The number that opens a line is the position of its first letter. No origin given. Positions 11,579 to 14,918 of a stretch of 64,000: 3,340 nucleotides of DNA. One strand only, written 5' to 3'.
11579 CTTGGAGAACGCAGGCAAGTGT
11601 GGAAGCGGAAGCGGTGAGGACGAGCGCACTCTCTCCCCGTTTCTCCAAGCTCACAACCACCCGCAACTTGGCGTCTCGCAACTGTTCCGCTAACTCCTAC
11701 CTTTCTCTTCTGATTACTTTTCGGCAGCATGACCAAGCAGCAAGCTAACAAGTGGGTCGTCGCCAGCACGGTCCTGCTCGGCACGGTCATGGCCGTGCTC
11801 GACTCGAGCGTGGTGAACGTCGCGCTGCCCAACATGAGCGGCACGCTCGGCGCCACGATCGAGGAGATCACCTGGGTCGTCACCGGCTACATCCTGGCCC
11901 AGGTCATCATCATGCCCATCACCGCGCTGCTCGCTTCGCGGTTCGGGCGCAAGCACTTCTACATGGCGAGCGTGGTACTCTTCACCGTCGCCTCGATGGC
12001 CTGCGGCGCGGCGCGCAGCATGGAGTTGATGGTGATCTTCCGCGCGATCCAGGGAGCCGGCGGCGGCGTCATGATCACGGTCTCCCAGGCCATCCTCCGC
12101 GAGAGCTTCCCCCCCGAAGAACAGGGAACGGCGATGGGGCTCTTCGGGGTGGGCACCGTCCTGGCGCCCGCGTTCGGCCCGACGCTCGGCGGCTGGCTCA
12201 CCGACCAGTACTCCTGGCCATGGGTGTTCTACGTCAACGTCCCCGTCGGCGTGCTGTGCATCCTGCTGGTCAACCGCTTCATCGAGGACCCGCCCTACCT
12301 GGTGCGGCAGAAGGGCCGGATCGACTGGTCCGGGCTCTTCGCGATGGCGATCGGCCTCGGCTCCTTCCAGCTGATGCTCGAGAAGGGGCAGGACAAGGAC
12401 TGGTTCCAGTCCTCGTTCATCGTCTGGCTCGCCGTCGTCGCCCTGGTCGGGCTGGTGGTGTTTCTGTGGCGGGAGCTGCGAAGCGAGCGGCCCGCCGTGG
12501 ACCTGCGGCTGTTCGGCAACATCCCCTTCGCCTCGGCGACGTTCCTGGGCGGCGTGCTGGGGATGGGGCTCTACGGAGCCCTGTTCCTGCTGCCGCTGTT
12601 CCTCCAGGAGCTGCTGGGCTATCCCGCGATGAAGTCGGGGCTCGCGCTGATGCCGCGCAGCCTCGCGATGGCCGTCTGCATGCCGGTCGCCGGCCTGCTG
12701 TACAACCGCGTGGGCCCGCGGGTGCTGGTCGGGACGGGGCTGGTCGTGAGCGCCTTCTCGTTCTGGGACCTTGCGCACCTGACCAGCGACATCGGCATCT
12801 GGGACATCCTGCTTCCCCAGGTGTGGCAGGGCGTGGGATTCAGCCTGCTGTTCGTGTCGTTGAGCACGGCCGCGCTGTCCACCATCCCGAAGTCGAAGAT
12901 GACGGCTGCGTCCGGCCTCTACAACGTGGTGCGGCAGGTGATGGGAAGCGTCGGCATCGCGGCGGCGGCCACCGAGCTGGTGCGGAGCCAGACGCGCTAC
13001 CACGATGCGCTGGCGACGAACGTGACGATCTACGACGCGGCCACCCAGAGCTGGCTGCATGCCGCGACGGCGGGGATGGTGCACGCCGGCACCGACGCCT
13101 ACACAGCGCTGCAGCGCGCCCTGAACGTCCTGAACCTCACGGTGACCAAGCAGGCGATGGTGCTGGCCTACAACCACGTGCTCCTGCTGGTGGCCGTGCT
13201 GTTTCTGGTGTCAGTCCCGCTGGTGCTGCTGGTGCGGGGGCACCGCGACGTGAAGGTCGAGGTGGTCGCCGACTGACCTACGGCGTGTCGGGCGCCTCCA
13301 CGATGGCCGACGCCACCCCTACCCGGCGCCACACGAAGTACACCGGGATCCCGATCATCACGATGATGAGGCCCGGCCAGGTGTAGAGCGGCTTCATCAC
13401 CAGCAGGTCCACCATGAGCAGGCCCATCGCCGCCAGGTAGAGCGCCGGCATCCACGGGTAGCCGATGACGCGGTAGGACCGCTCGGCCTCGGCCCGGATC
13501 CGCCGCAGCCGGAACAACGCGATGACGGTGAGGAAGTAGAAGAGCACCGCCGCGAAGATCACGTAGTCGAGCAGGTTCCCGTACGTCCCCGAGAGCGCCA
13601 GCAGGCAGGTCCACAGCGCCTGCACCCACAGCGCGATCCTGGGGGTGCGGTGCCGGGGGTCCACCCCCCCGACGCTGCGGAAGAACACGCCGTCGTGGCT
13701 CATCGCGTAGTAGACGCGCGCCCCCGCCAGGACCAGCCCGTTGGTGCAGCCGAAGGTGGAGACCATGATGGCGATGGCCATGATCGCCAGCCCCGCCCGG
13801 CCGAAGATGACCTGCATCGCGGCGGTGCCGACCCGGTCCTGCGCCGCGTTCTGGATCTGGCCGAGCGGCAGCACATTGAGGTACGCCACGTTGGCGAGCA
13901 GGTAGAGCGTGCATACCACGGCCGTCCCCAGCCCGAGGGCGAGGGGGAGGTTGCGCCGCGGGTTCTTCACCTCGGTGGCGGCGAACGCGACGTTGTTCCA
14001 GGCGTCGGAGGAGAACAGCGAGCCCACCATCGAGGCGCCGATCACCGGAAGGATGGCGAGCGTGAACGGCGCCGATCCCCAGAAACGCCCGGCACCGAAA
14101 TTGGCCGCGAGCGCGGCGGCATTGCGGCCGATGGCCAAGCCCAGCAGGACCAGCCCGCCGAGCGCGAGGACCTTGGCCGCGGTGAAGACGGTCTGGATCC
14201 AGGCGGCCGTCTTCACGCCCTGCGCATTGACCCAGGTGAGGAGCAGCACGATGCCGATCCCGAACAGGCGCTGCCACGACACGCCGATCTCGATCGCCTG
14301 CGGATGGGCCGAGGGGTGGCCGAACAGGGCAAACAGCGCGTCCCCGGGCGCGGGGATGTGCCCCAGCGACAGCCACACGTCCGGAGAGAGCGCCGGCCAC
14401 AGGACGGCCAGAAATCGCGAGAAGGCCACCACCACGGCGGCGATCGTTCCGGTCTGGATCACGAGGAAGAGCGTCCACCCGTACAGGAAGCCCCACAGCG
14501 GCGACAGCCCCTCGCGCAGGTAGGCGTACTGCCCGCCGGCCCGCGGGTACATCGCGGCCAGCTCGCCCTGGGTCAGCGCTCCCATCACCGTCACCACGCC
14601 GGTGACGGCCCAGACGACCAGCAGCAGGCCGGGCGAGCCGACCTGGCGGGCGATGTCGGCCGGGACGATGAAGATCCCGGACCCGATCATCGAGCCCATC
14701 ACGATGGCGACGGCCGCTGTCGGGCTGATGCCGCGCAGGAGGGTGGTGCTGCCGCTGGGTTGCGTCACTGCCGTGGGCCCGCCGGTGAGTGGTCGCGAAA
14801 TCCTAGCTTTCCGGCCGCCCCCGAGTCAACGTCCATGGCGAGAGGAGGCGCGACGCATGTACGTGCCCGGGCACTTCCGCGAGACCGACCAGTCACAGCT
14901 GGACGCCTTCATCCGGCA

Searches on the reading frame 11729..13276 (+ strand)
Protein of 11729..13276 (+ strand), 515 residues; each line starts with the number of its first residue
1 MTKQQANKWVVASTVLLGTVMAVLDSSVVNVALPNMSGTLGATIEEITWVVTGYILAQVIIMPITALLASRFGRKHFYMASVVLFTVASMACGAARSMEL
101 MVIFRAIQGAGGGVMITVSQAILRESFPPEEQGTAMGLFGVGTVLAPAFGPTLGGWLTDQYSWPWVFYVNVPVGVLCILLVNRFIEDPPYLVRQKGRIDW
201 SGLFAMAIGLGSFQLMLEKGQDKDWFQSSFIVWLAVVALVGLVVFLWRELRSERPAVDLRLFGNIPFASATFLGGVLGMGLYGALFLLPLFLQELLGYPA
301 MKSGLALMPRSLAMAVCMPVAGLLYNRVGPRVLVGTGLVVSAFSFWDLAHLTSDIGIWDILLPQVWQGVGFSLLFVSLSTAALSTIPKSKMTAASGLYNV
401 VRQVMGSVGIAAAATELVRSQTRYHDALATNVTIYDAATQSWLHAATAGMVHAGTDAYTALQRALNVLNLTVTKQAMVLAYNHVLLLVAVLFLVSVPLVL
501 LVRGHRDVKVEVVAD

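Call 72: search_protein_families(library=pfam, proteins=[window:11729-13276:+], max_evalue=0.00001)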
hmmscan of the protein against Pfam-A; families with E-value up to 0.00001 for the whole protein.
window:11729-13276:+ (515 aa): 3 families
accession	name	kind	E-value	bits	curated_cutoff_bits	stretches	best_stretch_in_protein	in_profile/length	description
PF07690.21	MFS_1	-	1.5e-61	208.7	33.4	1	15-409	1-346/347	Major Facilitator Superfamily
PF00083.30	Sugar_tr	-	2.7e-11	43.4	22.3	1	24-197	25-203/452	Sugar (and other) transporter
PF06609.19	TRI12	-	5.3e-08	32.2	23.2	1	23-263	59-307/599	Fungal trichothecene efflux pump (TRI12)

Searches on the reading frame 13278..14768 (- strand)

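Call 72: search_protein_families(library=pfam, proteins=[window:13278-14768:-], max_evalue=0.00001)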
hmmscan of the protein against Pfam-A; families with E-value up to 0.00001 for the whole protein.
window:13278-14768:- (496 aa): 2 families
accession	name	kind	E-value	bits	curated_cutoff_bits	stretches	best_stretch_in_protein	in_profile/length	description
PF13520.12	AA_permease_2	-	9e-57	193.3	27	1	16-474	3-424/427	Amino acid permease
PF00324.27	AA_permease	-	3e-37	128.9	24.6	1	20-461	3-426/470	Amino acid permease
